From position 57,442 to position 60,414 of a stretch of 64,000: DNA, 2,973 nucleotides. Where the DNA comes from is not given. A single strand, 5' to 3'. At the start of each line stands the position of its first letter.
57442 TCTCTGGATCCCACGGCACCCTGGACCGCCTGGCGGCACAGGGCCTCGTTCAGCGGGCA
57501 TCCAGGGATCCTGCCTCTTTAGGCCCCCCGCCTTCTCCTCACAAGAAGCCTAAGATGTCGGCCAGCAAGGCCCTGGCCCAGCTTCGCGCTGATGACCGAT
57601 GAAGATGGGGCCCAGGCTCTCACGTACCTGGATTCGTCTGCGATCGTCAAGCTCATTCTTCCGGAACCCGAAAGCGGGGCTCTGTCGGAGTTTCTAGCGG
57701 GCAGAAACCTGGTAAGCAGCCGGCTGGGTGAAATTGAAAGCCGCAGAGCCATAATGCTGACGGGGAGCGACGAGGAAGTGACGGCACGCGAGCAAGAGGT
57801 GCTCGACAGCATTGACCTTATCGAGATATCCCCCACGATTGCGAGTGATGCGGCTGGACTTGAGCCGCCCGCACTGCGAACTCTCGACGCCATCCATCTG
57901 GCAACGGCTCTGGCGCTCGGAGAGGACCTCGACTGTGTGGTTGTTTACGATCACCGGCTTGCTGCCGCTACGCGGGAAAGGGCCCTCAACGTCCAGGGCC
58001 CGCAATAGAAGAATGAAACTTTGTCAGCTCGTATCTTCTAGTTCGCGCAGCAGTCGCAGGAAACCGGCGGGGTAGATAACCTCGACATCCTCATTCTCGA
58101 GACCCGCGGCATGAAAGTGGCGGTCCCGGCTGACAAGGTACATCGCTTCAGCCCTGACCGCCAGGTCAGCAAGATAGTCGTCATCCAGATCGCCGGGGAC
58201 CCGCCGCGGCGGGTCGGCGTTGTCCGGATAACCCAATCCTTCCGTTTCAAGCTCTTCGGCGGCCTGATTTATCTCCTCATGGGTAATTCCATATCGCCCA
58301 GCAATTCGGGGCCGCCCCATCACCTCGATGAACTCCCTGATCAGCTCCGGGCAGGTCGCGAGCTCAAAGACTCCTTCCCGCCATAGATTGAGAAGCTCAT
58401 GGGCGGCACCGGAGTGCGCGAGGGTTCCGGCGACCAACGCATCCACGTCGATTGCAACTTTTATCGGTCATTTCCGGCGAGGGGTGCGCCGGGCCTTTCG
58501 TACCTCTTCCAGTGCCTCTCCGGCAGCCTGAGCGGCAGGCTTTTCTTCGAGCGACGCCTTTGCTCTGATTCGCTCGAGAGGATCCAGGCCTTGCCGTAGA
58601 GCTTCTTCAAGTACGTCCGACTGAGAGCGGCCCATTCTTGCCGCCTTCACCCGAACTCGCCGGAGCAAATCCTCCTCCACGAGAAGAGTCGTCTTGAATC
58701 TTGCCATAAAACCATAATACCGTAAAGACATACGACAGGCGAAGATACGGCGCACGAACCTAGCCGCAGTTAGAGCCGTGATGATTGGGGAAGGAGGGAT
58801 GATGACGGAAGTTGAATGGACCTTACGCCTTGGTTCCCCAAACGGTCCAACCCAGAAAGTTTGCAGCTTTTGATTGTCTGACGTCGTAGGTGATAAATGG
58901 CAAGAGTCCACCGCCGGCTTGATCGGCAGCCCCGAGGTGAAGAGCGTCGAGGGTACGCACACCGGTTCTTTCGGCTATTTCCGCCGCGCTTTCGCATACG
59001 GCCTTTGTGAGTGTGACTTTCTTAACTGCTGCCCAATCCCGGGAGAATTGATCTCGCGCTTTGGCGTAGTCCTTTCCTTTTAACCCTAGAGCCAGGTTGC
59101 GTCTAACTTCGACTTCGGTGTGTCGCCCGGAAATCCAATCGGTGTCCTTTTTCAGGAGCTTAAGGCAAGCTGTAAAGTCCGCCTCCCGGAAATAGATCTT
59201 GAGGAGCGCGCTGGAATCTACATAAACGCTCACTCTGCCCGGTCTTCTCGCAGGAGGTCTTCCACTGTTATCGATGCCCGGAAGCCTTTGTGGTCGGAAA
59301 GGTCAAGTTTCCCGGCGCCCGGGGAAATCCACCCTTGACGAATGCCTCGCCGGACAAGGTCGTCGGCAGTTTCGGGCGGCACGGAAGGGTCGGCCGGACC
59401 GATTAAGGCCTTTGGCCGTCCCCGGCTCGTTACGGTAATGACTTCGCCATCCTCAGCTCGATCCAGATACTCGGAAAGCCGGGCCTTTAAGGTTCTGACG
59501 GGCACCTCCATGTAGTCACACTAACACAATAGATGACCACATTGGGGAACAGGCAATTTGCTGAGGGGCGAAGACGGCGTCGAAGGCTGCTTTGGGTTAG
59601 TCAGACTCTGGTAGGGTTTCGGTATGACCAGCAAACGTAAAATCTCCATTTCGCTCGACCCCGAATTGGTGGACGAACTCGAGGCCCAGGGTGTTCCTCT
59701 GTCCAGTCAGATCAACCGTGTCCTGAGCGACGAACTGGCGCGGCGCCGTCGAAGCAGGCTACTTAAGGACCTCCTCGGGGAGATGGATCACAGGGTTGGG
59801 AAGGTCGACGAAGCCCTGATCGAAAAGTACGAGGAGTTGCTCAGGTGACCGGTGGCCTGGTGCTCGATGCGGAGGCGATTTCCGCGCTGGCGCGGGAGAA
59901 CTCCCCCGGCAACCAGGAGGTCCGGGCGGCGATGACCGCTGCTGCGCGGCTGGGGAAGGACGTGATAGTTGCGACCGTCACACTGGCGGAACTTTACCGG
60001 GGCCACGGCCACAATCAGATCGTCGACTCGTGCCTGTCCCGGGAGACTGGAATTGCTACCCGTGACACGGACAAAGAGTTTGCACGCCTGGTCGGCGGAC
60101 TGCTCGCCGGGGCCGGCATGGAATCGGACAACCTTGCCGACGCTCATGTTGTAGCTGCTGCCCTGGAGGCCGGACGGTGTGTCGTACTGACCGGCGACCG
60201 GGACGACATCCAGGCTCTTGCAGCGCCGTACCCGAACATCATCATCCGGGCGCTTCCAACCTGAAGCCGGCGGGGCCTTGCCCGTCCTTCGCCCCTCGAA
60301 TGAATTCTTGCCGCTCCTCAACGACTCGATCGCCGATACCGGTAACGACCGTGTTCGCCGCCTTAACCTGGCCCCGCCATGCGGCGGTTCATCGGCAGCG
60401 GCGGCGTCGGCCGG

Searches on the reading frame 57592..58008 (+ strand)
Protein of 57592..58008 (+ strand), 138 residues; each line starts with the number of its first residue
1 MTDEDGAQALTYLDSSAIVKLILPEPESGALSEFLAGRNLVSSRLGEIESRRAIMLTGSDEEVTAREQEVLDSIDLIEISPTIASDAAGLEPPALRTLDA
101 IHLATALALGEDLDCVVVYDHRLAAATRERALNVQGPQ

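Call 7: search_protein_families(library=pfam, proteins=[window:57592-58008:+], max_evalue=0.01)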
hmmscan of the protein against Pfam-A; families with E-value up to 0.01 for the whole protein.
window:57592-58008:+ (138 aa): 1 family
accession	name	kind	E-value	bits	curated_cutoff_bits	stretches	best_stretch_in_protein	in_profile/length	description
PF01850.27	PIN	-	7.6e-11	43.1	23.6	1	12-126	2-117/120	PIN domain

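Call 11: find_encoding_contigs(protein=window:57592-58008:+, flank=10000, max_places=10)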
Protein window:57592-58008:+ (138 aa): no gene with exactly this product is on record in the collection.

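Call 13: find_related_loci(query=window:57592-58008:+, collection=genome_contigs, flank=10000)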
Query window:57592-58008:+ (138 aa) in genome_contigs; peptide patterns used: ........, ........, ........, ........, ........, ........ (x = any residue, [..] = any of these).
352 stretches matched a pattern, but none encodes a relative of the query by tblastn (E <= 1e-3).

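Call 14: find_homologous_proteins(query=window:57592-58008:+, max_evalue=0.00001)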
Query window:57592-58008:+ (138 aa): 3474 proteins with E <= 0.00001 among 3992 candidates; the best 120 are listed.
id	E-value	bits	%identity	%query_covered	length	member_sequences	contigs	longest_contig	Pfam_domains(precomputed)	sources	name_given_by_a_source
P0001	2.4e-78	279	100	100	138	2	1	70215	PF01850.28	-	-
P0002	3.5e-34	136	55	99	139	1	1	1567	PF01850.28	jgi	jgi:predicted nucleic acid-binding protein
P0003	8.0e-32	128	52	99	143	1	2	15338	PF01850.28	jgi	-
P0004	5.3e-28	116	57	92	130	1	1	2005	PF01850.28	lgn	-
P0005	1.3e-26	111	52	93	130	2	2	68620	PF01850.28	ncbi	-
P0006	1.8e-26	111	51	95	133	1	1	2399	PF01850.28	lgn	-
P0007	3.3e-26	110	53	94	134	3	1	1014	PF01850.28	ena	-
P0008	3.4e-26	110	48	94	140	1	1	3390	PF01850.28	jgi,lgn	-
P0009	5.2e-26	110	52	78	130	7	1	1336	PF01850.28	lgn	-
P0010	6.3e-26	109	53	93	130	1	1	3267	PF01850.28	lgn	-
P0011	6.6e-26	109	53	94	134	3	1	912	PF01850.28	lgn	-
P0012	8.7e-26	109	54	82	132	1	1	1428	PF01850.28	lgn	-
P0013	8.7e-26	109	50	93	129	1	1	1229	PF01850.28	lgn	-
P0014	1.4e-25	108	52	95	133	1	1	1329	PF01850.28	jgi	-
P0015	2.4e-25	107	50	96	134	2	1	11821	PF01850.28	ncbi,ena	-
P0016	2.5e-25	107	50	98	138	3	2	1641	PF01850.28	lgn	-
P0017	2.5e-25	107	49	93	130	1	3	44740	PF01850.28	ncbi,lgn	-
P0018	2.6e-25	107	56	83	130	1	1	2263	PF01850.28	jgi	jgi:predicted nucleic acid-binding protein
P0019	2.7e-25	107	50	93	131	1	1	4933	PF01850.28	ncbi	-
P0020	3.0e-25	107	53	95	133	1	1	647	PF01850.28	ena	-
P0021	3.6e-25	107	53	93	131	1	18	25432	PF01850.28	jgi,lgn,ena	jgi:predicted nucleic acid-binding protein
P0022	6.7e-25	106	52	96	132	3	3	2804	PF01850.28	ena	-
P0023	7.2e-25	106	53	82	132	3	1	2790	PF01850.28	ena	-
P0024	8.5e-25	106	48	92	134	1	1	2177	PF01850.28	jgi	jgi:uncharacterized protein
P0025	9.2e-25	106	53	81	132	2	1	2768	PF01850.28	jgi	jgi:predicted nucleic acid-binding protein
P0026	1.2e-24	105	53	92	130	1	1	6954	PF01850.28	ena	-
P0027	1.4e-24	105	50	94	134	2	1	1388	PF01850.28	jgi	-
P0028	1.4e-24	105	50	96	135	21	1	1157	PF01850.28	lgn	-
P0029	1.6e-24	105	49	94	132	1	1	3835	PF01850.28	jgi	jgi:predicted nucleic acid-binding protein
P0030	1.6e-24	105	49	93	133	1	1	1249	PF01850.28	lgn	-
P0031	1.6e-24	105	52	96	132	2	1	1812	PF01850.28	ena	-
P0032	1.6e-24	105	50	97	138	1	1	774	PF01850.28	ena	-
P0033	1.7e-24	105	50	95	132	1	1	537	PF01850.28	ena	-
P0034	2.3e-24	104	53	93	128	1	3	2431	PF01850.28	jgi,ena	jgi:predicted nucleic acid-binding protein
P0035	2.5e-24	104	48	96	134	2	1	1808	PF01850.28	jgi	jgi:predicted nucleic acid-binding protein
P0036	3.0e-24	104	53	91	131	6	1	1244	PF01850.28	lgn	-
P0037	3.1e-24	104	48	96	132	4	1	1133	PF01850.28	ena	-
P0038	3.2e-24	104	51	94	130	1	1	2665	PF01850.28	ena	-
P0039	3.4e-24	104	50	93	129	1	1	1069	PF01850.28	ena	-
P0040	3.4e-24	104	50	93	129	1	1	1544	PF01850.28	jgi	-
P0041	3.4e-24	104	51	93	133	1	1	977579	PF01850.28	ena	-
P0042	3.8e-24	104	51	94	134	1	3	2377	PF01850.28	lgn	-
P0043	3.9e-24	103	50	93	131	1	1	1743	PF01850.28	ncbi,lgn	-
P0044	3.9e-24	103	53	93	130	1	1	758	PF01850.28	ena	-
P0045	4.4e-24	103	49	96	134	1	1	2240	PF01850.28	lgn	-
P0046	4.6e-24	103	52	92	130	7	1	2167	PF01850.28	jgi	jgi:uncharacterized protein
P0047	5.1e-24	103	50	93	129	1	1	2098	PF01850.28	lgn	-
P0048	5.3e-24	103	51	93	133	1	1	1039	PF01850.28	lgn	-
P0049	5.3e-24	103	50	94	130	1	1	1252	PF01850.28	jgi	jgi:predicted nucleic acid-binding protein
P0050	5.4e-24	103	51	93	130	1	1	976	PF01850.28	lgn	-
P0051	5.4e-24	103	49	95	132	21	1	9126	PF01850.28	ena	-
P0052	5.6e-24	103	48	92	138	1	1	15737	PF01850.28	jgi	jgi:predicted nucleic acid-binding protein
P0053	5.6e-24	103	50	94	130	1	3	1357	PF01850.28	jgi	jgi:predicted nucleic acid-binding protein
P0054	5.9e-24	103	52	95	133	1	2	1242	PF01850.28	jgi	jgi:uncharacterized protein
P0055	6.7e-24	103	49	93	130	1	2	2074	PF01850.28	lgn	-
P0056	6.9e-24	103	50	93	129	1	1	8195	PF01850.28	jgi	jgi:predicted nucleic acid-binding protein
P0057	7.0e-24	103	50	93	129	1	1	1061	PF01850.28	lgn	-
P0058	7.1e-24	103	48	95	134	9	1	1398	PF01850.28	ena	-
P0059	7.6e-24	103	50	83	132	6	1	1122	PF01850.28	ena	-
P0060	7.9e-24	102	50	94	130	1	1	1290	PF01850.28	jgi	jgi:predicted nucleic acid-binding protein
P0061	7.9e-24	102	50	92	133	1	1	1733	PF01850.28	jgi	jgi:predicted nucleic acid-binding protein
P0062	8.1e-24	102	52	81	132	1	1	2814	PF01850.28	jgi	-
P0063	8.2e-24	102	51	93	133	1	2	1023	PF01850.28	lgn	-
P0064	8.2e-24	102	49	96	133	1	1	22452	PF01850.28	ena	-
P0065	8.3e-24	102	54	82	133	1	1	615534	PF01850.28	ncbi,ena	-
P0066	8.9e-24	102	46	97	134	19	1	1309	PF01850.28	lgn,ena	-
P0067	9.0e-24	102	50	95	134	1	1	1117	PF01850.28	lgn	-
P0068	9.2e-24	102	51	80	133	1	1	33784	PF01850.28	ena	-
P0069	9.6e-24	102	49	93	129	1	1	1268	PF01850.28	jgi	jgi:predicted nucleic acid-binding protein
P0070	1.0e-23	102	51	93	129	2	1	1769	PF01850.28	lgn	-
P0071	1.0e-23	102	47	93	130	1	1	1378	PF01850.28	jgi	jgi:hypothetical protein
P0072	1.1e-23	102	52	92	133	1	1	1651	PF01850.28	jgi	jgi:predicted nucleic acid-binding protein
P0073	1.1e-23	102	51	94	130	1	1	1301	PF01850.28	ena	-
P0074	1.2e-23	102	50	93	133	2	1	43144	PF01850.28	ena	-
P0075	1.2e-23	102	48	95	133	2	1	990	PF01850.28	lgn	-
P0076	1.3e-23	102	50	93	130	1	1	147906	PF01850.28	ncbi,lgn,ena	-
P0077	1.3e-23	102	50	94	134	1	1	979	PF01850.28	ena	-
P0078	1.4e-23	102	46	95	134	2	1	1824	PF01850.28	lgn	-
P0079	1.5e-23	102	50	93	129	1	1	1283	PF01850.28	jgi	jgi:predicted nucleic acid-binding protein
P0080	1.5e-23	102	52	92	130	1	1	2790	PF01850.28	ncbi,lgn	-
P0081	1.5e-23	102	50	93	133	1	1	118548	PF01850.28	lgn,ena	-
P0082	1.8e-23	101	51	94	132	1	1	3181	PF01850.28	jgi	jgi:hypothetical protein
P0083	1.9e-23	101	49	96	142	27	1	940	PF01850.28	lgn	-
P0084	1.9e-23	101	52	92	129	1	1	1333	PF01850.28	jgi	-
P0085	1.9e-23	101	48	93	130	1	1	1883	PF01850.28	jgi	jgi:predicted nucleic acid-binding protein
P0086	1.9e-23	101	51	93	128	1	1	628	PF01850.28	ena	-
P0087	1.9e-23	101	50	95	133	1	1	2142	PF01850.28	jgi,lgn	jgi:predicted nucleic acid-binding protein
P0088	1.9e-23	101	52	92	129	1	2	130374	PF01850.28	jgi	jgi:predicted nucleic acid-binding protein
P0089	1.9e-23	101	52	92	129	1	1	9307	PF01850.28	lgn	-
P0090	2.0e-23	101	49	93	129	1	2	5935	PF01850.28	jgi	jgi:predicted nucleic acid-binding protein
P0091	2.0e-23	101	50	94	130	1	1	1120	PF01850.28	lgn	-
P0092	2.0e-23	101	50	94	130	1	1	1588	PF01850.28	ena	-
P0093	2.1e-23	101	48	96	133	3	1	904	PF01850.28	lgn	-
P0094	2.1e-23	101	46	93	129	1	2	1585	PF01850.28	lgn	-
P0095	2.2e-23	101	50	92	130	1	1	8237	PF01850.28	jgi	jgi:predicted nucleic acid-binding protein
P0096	2.2e-23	101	51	93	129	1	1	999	PF01850.28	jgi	jgi:predicted nucleic acid-binding protein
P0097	2.2e-23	101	51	93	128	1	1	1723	PF01850.28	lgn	-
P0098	2.2e-23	101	47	93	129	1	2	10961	PF01850.28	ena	-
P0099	2.2e-23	101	47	93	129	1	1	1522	PF01850.28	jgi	-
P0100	2.2e-23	101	51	94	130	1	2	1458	PF01850.28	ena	-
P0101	2.3e-23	101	48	97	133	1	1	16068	PF01850.28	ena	-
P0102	2.3e-23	101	48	94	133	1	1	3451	PF01850.28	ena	-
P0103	2.4e-23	101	51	96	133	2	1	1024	PF01850.28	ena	-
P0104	2.4e-23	101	49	91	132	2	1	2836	PF01850.28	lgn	-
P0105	2.4e-23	101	49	92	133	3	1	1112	PF01850.28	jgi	jgi:predicted nucleic acid-binding protein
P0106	2.5e-23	101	50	94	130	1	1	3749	PF01850.28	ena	-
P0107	2.5e-23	101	48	93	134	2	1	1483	PF01850.28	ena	-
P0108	2.6e-23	101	50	93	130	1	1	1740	PF01850.28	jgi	-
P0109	2.6e-23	101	51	93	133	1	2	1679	PF01850.28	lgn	-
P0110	2.6e-23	101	48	96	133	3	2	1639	PF01850.28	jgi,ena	-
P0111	2.7e-23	101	53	93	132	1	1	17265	PF01850.28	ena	-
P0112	2.7e-23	101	49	96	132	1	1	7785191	PF01850.28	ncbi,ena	-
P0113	2.8e-23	101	49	92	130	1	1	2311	PF01850.28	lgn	-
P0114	2.8e-23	101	51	96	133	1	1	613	PF01850.28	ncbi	-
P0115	2.8e-23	101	51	95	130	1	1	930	PF01850.28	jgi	jgi:predicted nucleic acid-binding protein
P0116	3.0e-23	101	50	92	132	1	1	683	PF01850.28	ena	-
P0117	3.0e-23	101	49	92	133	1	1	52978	PF01850.28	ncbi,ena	-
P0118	3.2e-23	101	48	96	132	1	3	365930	PF01850.28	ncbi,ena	-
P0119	3.3e-23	100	49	96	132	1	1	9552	PF01850.28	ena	-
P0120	3.5e-23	100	51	93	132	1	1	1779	PF01850.28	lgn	-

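Call 31: search_protein_families(library=ncbifam, proteins=[window:57592-58008:+], max_evalue=1)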
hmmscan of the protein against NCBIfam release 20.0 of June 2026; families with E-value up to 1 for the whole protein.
window:57592-58008:+ (138 aa): 0 families

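Call 61: find_encoding_contigs(protein=P0003, flank=5000, max_places=3)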
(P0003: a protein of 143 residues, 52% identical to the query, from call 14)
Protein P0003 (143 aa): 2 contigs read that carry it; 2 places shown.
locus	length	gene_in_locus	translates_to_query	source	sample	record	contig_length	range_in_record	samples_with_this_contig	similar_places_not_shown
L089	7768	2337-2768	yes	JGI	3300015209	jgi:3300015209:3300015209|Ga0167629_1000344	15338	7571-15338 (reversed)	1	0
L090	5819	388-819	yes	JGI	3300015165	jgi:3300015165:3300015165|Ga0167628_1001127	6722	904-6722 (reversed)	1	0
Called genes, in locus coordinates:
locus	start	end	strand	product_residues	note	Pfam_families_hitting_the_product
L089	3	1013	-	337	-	?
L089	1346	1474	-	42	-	-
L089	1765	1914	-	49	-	-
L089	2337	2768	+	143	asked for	PF01850:PIN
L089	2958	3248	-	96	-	-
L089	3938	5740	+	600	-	PF13415:Beta-prop_FBX42 (faint), PF24981:Beta-prop_ATRN-LZTR1 (faint), PF24681:Kelch_KLHDC2_KLHL20_DRC7, PF01833:TIG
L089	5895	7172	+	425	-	PF00082:Peptidase_S8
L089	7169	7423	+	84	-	PF07210:DUF1416, PF13620:CarboxypepD_reg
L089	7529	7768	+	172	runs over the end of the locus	PF08534:Redoxin, PF00578:AhpC-TSA, PF13098:Thioredoxin_2, PF00085:Thioredoxin, PF13905:Thioredoxin_8 (faint)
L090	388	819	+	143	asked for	PF01850:PIN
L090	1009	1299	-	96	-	-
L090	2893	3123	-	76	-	-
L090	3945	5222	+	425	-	PF00082:Peptidase_S8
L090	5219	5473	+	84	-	PF07210:DUF1416, PF13620:CarboxypepD_reg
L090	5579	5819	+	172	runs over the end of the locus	PF08534:Redoxin, PF00578:AhpC-TSA, PF13098:Thioredoxin_2, PF00085:Thioredoxin, PF13905:Thioredoxin_8 (faint)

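Call 62: find_encoding_contigs(protein=P0008, flank=3000, max_places=3)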
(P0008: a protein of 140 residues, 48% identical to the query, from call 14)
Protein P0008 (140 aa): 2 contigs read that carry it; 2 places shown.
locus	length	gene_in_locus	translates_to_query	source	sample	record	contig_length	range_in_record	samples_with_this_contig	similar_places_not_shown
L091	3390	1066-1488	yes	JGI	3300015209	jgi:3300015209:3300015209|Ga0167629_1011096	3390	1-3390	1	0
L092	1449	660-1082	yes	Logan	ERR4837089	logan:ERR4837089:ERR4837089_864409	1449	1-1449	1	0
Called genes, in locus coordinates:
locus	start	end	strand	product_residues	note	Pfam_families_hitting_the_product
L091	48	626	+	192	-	-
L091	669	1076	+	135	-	PF02604:PhdYeFM_antitox (weak)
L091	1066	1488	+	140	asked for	PF01850:PIN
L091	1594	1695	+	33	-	-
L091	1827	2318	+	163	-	PF00484:Pro_CA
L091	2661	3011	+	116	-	PF04248:NTP_transf_9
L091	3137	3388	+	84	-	?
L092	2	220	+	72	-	?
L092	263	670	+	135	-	PF02604:PhdYeFM_antitox (weak)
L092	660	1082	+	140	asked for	PF01850:PIN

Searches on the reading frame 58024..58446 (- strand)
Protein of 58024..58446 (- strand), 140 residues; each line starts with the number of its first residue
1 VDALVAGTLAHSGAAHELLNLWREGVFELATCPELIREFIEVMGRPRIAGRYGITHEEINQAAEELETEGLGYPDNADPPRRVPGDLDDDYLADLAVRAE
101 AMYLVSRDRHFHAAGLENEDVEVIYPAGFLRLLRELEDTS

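Call 7: search_protein_families(library=pfam, proteins=[window:58024-58446:-], max_evalue=0.01)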
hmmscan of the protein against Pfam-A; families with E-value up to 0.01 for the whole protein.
window:58024-58446:- (140 aa): 1 family
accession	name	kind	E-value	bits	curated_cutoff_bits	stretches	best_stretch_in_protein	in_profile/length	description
PF13470.12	PIN_3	-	4.8e-11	43.9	27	1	3-110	8-115/115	PIN domain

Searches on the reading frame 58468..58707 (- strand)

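Call 63: search_protein_families(library=pfam, proteins=[window:58468-58707:-], max_evalue=1)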
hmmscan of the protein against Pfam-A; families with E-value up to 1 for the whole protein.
window:58468-58707:- (79 aa): 5 families
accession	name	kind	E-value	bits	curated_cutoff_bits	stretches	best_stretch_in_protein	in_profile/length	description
PF01402.27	RHH_1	-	2.4e-07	30.9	20.5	1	8-42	4-38/39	Ribbon-helix-helix protein, copG family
PF21432.3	56B_RHH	-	0.006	17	27.2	1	13-37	2-26/32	56B-like, Ribbon-helix-helix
PF07764.18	Omega_Repress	-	0.033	14.9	33.3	1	7-41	24-58/59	Omega Transcriptional Repressor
PF19891.5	DUF6364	-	0.042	14.8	27.3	1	5-50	4-39/70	Family of unknown function (DUF6364)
PF22513.2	FitA-like_RHH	-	0.047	14.1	27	1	10-29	8-27/39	Antitoxin FitA-like, ribbon-helix-helix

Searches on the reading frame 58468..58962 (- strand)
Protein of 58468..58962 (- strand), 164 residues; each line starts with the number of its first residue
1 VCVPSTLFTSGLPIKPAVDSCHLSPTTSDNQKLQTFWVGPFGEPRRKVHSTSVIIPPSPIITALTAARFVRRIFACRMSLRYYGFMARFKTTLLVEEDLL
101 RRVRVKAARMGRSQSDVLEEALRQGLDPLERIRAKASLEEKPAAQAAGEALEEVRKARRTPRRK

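Call 7: search_protein_families(library=pfam, proteins=[window:58468-58962:-], max_evalue=0.01)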
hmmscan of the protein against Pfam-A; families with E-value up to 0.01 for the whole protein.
window:58468-58962:- (164 aa): 1 family
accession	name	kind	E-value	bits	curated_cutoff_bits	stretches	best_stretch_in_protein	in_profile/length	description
PF01402.27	RHH_1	-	1e-06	28.9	20.5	1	94-126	5-37/39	Ribbon-helix-helix protein, copG family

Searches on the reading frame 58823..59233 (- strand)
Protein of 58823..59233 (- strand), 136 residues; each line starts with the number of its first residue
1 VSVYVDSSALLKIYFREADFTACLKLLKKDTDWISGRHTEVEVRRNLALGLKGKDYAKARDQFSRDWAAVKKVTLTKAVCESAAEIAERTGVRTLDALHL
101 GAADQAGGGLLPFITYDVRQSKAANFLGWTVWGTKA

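Call 10: search_protein_families(library=pfam, proteins=[window:58823-59233:-], max_evalue=0.01)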
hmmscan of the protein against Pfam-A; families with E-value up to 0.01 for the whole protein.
window:58823-59233:- (136 aa): 1 family
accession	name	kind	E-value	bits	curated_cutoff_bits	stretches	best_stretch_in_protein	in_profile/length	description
PF01850.27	PIN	-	8.9e-14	52.6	23.6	1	3-124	1-118/120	PIN domain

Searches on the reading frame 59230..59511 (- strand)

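Call 10: search_protein_families(library=pfam, proteins=[window:59230-59511:-], max_evalue=0.01)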
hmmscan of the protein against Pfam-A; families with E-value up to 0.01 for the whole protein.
window:59230-59511:- (93 aa): 1 family
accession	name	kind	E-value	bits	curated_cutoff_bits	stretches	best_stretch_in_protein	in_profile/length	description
PF02604.26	PhdYeFM_antitox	-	1.8e-08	34.4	29.8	1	3-37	4-39/74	Antitoxin Phd_YefM, type II toxin-antitoxin system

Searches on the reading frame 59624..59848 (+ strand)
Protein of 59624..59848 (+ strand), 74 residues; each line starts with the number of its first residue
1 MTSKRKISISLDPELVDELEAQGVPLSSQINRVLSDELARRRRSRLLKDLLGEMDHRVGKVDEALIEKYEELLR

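Call 10: search_protein_families(library=pfam, proteins=[window:59624-59848:+], max_evalue=0.01)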
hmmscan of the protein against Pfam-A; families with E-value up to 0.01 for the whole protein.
window:59624-59848:+ (74 aa): 2 families
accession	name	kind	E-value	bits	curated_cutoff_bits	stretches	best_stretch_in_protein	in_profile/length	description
PF07362.18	CcdA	-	1.8e-06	28.6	22.4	1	4-48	1-45/71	Post-segregation antitoxin CcdA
PF14384.12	BrnA_antitoxin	-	0.0043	17.8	26.1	1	3-36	33-66/68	BrnA antitoxin of type II toxin-antitoxin system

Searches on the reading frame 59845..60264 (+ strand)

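Call 10: search_protein_families(library=pfam, proteins=[window:59845-60264:+], max_evalue=0.01)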
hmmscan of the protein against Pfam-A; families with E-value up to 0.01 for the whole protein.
window:59845-60264:+ (139 aa): 1 family
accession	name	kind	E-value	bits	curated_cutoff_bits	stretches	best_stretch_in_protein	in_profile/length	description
PF07085.17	DRTGG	-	0.008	16.4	25.2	0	101-127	32-58/105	DRTGG domain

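Call 31: search_protein_families(library=ncbifam, proteins=[window:59845-60264:+], max_evalue=1)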
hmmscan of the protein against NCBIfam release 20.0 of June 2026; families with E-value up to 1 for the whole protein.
window:59845-60264:+ (139 aa): 1 family
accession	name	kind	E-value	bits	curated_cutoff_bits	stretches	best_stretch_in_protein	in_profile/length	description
TIGR00196.1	yjeF_cterm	hypoth_equivalog_domain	0.034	13.5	129.85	1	30-115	44-130/277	NAD(P)H-hydrate dehydratase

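Call 63: search_protein_families(library=pfam, proteins=[window:59845-60264:+], max_evalue=1)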
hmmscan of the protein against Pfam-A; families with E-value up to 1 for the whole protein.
window:59845-60264:+ (139 aa): 2 families
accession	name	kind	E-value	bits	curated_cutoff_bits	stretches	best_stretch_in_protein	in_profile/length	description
PF07085.17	DRTGG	-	0.008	16.4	25.2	1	101-127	32-58/105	DRTGG domain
PF13470.12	PIN_3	-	0.027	15.7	27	1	5-120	2-115/115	PIN domain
